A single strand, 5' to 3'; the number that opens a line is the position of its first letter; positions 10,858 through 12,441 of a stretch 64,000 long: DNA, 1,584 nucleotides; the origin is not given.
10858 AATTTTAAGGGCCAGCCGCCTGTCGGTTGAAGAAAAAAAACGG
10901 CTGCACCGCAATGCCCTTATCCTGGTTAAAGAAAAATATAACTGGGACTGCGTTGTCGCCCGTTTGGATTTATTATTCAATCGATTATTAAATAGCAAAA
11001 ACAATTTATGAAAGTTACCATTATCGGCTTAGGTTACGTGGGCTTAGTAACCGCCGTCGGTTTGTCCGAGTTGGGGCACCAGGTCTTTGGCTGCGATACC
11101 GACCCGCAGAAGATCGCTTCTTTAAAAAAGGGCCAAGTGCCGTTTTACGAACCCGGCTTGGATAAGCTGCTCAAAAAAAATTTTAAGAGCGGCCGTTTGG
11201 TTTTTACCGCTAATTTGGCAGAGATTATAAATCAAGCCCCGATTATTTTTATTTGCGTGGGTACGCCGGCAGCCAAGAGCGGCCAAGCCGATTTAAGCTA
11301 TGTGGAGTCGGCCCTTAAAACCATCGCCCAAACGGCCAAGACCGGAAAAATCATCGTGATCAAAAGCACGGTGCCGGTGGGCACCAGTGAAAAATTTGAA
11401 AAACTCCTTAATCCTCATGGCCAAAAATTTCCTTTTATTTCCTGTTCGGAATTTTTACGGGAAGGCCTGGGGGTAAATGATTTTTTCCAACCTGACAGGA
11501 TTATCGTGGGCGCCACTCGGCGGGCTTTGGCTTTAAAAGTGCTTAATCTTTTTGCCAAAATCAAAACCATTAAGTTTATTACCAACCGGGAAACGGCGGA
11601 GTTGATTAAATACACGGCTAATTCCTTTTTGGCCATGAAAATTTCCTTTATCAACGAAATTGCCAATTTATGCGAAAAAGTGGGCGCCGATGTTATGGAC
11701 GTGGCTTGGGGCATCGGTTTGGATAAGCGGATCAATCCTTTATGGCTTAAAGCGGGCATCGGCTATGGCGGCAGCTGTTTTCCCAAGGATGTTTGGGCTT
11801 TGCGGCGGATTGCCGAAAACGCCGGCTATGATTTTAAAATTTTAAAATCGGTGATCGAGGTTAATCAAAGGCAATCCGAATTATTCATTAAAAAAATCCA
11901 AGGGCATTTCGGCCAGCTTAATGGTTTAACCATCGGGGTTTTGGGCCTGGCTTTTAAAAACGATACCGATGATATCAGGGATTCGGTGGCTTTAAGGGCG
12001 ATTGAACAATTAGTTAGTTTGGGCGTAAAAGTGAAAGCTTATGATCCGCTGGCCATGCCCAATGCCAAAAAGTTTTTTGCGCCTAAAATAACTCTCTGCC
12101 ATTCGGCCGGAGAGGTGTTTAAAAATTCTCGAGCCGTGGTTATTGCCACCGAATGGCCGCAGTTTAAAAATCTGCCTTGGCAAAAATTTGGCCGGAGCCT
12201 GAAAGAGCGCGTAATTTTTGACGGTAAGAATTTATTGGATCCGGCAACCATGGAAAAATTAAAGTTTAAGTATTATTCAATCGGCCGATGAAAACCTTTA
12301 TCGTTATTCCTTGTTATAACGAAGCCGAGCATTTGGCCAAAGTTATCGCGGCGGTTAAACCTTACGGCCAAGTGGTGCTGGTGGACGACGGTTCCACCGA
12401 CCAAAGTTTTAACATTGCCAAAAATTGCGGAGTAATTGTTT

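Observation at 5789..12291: UDP-xylose supply (Ugd plus two UXS paralogs plus a GalE-like enzyme) wired into a GT2/GT4 assembly line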

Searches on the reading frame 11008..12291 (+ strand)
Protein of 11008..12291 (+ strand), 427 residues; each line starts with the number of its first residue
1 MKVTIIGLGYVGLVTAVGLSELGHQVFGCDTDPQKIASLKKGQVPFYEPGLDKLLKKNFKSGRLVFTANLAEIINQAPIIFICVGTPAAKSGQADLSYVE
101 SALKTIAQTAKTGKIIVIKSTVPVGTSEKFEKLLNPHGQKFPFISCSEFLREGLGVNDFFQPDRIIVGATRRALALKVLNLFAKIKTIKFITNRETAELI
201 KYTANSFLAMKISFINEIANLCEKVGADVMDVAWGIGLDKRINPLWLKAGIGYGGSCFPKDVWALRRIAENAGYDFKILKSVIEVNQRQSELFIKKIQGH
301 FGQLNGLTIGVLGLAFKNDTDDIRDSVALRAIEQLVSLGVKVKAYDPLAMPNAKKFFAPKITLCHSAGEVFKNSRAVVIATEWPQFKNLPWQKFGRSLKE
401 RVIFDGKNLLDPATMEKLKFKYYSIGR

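Call 4: search_protein_families(library=pfam, proteins=[window:11008-12291:+])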
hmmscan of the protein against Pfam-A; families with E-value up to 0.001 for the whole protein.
window:11008-12291:+ (427 aa): 6 families
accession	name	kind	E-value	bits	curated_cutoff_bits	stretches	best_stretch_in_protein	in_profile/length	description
PF03721.20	UDPG_MGDP_dh_N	-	3.6e-59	199.9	27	1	1-173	1-179/187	UDP-glucose/GDP-mannose dehydrogenase family, NAD binding domain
PF00984.24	UDPG_MGDP_dh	-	6.4e-37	126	25.4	1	195-287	1-93/94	UDP-glucose/GDP-mannose dehydrogenase family, central domain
PF03720.21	UDPG_MGDP_dh_C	-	8.1e-33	113.3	30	1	310-412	1-103/103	UDP-glucose/GDP-mannose dehydrogenase family, UDP binding domain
PF03446.21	NAD_binding_2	-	1.2e-08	35.6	21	1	2-140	1-113/161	NAD binding domain of 6-phosphogluconate dehydrogenase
PF03807.23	F420_oxidored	-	8.8e-07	29.9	21.6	0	2-92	1-75/94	NADP oxidoreductase coenzyme F420-dependent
PF02826.25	2-Hacid_dh_C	-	0.00013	21.9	25.1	0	2-56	38-90/178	D-isomer specific 2-hydroxyacid dehydrogenase, NAD binding domain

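Call 5: search_protein_families(library=ncbifam, proteins=[window:11008-12291:+], max_evalue=0.00001)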
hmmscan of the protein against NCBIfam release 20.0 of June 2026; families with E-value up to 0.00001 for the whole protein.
window:11008-12291:+ (427 aa): 7 families
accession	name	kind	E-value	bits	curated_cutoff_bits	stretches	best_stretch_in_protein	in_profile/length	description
NF047673.2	TeichurnBiosyTuaD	equivalog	1.6e-144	482.3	700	1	2-427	3-431/439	UDP-glucose 6-dehydrogenase TuaD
TIGR03026.1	NDP-sugDHase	subfamily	4.5e-134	447.3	189.8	1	1-408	1-413/413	nucleotide sugar dehydrogenase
NF041297.1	UDPGDh_AglM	equivalog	9.6e-100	334.5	670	1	1-412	1-419/429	UDP-glucose 6-dehydrogenase AglM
NF040825.1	UDPMaNacDH_Arch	equivalog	9.9e-66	222.3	750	1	1-414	1-405/418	UDP-N-acetyl-D-mannosamine dehydrogenase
NF008286.0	PRK11064.1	equivalog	1.8e-49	168.5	459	1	2-394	5-407/420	UDP-N-acetyl-D-mannosamine dehydrogenase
NF011631.0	PRK15057.1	equivalog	3.5e-37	128.4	757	1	1-379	1-364/388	UDP-glucose 6-dehydrogenase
NF011729.0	PRK15182.1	equivalog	2.2e-20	72.8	592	1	2-409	8-415/425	Vi polysaccharide biosynthesis UDP-N-acetylglucosamine C-6 dehydrogenase TviB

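Call 63: search_solved_structures(query=window:11008-12291:+, max_evalue=1e-40)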
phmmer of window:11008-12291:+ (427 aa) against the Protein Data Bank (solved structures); distinct sequences matched with E-value up to 1e-40: 23.
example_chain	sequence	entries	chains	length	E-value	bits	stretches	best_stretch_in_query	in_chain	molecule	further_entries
4a7p_A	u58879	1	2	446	7.7e-102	344.8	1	2-427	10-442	UDP-GLUCOSE DEHYDROGENASE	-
3gg2_A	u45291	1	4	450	2.7e-97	329.8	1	3-411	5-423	Sugar dehydrogenase, UDP-glucose/GDP-mannose dehydrogenase family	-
2y0e_A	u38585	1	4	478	2.5e-95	323.3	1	1-427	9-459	UDP-GLUCOSE DEHYDROGENASE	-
2y0c_A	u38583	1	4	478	4.5e-94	319.2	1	1-427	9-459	UDP-GLUCOSE DEHYDROGENASE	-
2y0d_A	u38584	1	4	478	4.5e-94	319.2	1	1-427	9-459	UDP-GLUCOSE DEHYDROGENASE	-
3vtf_A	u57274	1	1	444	5.4e-91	309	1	3-392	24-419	UDP-glucose 6-dehydrogenase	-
2o3j_A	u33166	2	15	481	8.2e-63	216.2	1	2-426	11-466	UDP-glucose 6-dehydrogenase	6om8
5w4x_A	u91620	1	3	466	2.3e-61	211.4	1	2-415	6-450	UDP-glucose 6-dehydrogenase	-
2q3e_A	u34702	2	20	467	2.3e-61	211.4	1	2-415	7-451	UDP-glucose 6-dehydrogenase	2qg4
3tdk_A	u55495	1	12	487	2.8e-61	211.2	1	2-415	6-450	UDP-glucose 6-dehydrogenase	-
3prj_A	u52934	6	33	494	2.9e-61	211.1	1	2-415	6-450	UDP-glucose 6-dehydrogenase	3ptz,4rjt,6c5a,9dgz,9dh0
5vr8_A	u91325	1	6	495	3e-61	211.1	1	2-415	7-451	UDP-glucose 6-dehydrogenase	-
4edf_A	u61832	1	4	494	3e-61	211.1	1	2-415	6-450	UDP-glucose 6-dehydrogenase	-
5tjh_A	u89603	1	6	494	4e-61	210.6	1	2-415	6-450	UDP-glucose 6-dehydrogenase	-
3khu_A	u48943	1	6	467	6e-61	210.1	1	2-415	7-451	UDP-glucose 6-dehydrogenase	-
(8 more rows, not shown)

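Call 74: find_homologous_proteins(query=window:11008-12291:+, max_evalue=1e-30)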
Query window:11008-12291:+ (427 aa): 8000 proteins with E <= 1e-30 among 8000 candidates; the best 120 are listed.
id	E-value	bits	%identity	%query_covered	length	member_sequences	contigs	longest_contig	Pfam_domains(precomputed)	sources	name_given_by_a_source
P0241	9.7e-283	956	100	100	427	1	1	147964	PF00984.25,PF03446.22,PF03721.21,PF03807.24,PF03720.23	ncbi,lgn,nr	ncbi:MAG: UDP-glucose/GDP-mannose dehydrogenase family protein [Candidatus Komeilibacteria bacterium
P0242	5.4e-164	564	62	100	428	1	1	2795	PF00984.25,PF03446.22,PF03721.21,PF03720.23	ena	-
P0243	4.4e-163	561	61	100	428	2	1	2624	PF00984.25,PF03446.22,PF03721.21,PF03720.23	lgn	-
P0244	6.1e-162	558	60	100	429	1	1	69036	PF00984.25,PF03721.21,PF03720.23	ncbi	-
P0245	4.2e-161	555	60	100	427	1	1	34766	PF00984.25,PF03446.22,PF03721.21,PF03720.23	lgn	-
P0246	1.3e-160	553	61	100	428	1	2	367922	PF00984.25,PF03446.22,PF03721.21,PF03720.23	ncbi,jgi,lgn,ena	ncbi:MAG: UDP-glucose/GDP-mannose dehydrogenase family protein [Patescibacteria group bacterium]|jgi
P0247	3.2e-160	552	60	100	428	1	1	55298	PF00984.25,PF03446.22,PF03721.21,PF03720.23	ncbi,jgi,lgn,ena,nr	ncbi:UDP-glucose/GDP-mannose dehydrogenase family protein [Patescibacteria group bacterium]|nr:UDP-g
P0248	1.1e-159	550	59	100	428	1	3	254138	PF00984.25,PF03446.22,PF03721.21,PF03720.23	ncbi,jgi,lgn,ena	-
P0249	2.4e-159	549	58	100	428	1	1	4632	PF00984.25,PF03446.22,PF03721.21,PF03720.23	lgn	-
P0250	3.3e-156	539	58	100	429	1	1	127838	PF00984.25,PF03446.22,PF03721.21,PF03807.24,PF03720.23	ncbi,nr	ncbi:MAG: UDP-glucose/GDP-mannose dehydrogenase family protein [Candidatus Komeilibacteria bacterium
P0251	6.7e-156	538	58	100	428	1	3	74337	PF00984.25,PF03446.22,PF03721.21,PF03720.23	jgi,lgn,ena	-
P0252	3.6e-155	535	58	100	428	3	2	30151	PF00984.25,PF03721.21,PF03720.23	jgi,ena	-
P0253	6.4e-155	535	59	100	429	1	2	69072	PF00984.25,PF03446.22,PF03721.21,PF03720.23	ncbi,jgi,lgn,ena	-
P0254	1.9e-154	533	58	100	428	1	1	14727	PF00984.25,PF02558.23,PF03446.22,PF03721.21,PF03807.24,PF03720.23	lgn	-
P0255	2.2e-154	533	58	100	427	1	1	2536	PF00984.25,PF02558.23,PF03446.22,PF03721.21,PF03807.24,PF03720.23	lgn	-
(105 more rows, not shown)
